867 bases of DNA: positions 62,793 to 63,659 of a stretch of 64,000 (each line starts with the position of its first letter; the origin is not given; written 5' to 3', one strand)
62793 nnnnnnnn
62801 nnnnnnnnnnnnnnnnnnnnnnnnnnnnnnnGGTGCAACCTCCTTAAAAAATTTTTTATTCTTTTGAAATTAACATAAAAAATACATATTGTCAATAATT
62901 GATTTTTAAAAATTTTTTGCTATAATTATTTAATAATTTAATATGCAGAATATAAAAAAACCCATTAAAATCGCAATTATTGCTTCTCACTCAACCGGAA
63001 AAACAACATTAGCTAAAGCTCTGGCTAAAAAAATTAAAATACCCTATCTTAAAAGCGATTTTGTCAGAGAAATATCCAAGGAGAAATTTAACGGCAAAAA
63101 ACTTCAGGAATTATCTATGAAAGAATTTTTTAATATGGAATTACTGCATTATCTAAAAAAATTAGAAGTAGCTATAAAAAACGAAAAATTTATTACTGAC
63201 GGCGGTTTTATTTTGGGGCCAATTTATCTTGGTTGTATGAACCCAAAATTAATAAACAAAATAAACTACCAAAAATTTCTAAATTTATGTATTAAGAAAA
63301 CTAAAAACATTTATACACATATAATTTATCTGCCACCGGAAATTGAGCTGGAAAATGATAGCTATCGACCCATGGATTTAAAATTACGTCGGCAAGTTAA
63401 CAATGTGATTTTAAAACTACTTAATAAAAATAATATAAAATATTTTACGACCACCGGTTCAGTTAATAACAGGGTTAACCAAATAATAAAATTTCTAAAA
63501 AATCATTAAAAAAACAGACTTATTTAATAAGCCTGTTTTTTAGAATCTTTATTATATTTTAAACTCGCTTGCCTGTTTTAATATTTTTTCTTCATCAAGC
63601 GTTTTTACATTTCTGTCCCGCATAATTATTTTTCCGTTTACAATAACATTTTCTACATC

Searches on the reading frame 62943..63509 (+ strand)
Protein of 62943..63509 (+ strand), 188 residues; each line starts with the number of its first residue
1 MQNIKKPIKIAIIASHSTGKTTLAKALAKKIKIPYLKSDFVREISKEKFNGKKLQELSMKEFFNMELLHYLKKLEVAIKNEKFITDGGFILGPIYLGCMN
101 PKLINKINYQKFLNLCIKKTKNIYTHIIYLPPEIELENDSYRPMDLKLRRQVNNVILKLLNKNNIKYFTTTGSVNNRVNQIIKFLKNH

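Call 110: find_encoding_contigs(protein=window:62943-63509:+, flank=10000, max_places=1)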
Protein window:62943-63509:+ (188 aa): 2 contigs read that carry it; 1 place shown.
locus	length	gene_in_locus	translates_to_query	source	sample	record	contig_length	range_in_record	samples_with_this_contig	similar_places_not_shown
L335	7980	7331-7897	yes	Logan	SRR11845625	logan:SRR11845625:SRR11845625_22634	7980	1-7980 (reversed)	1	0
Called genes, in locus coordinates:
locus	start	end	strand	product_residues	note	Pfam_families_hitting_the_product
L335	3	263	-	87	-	?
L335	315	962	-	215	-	PF07866:DUF1653, PF01025:GrpE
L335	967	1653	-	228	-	PF01628:HrcA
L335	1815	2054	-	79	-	-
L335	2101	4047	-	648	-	PF03717:PBP_dimer, PF00905:Transpeptidase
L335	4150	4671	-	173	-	-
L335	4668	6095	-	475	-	PF01225:Mur_ligase, PF08245:Mur_ligase_M, PF02875:Mur_ligase_C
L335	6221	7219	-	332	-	-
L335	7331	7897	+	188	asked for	PF13521:AAA_28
